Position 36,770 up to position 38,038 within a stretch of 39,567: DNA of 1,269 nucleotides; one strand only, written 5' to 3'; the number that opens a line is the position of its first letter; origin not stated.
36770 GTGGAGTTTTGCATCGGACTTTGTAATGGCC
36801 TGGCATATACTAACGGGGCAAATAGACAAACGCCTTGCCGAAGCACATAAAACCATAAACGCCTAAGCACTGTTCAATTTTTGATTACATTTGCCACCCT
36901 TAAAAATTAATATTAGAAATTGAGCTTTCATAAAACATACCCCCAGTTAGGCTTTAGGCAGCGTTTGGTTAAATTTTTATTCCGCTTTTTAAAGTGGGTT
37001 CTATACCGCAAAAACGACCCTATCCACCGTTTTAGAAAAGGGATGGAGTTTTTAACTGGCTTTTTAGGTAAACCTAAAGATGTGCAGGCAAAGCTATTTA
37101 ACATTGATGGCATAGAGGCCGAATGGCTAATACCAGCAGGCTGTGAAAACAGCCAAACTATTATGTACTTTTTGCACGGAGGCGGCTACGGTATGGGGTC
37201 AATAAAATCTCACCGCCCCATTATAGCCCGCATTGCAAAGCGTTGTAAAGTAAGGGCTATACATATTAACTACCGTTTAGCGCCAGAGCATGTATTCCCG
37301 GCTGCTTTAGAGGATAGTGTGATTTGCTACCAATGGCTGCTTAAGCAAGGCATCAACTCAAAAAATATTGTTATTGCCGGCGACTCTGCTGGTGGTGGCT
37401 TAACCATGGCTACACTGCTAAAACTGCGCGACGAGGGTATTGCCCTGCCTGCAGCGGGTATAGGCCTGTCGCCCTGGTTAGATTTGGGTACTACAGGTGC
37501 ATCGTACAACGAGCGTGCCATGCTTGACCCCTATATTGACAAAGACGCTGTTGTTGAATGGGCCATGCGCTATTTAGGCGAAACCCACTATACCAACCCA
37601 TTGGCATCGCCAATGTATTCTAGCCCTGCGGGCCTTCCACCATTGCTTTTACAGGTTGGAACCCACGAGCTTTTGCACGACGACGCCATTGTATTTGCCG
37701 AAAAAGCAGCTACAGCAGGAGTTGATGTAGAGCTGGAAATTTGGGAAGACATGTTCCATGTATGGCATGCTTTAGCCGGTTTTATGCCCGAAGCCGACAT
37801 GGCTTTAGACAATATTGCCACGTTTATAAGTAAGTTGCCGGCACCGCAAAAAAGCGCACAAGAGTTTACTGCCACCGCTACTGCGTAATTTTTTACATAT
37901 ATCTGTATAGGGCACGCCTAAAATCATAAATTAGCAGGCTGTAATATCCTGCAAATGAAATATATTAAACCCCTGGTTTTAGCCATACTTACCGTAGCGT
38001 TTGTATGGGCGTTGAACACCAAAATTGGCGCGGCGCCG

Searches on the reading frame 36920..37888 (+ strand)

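Call 75: search_protein_families(library=pfam, proteins=[window:36920-37888:+], max_evalue=0.001)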
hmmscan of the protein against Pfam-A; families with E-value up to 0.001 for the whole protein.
window:36920-37888:+ (322 aa): 4 families
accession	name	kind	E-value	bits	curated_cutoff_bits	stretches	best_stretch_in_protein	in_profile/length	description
PF07859.19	Abhydrolase_3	-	2.1e-54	184.9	25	1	83-283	2-209/210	alpha/beta hydrolase fold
PF10340.15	Say1_Mug180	-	1.8e-13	50.6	21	1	16-196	55-244/374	Steryl acetyl hydrolase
PF20434.5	BD-FAE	-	5.4e-10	39.6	26.8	1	72-163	6-104/215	BD-FAE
PF00135.34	COesterase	-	0.00032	20.2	27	0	76-168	100-203/515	Carboxylesterase family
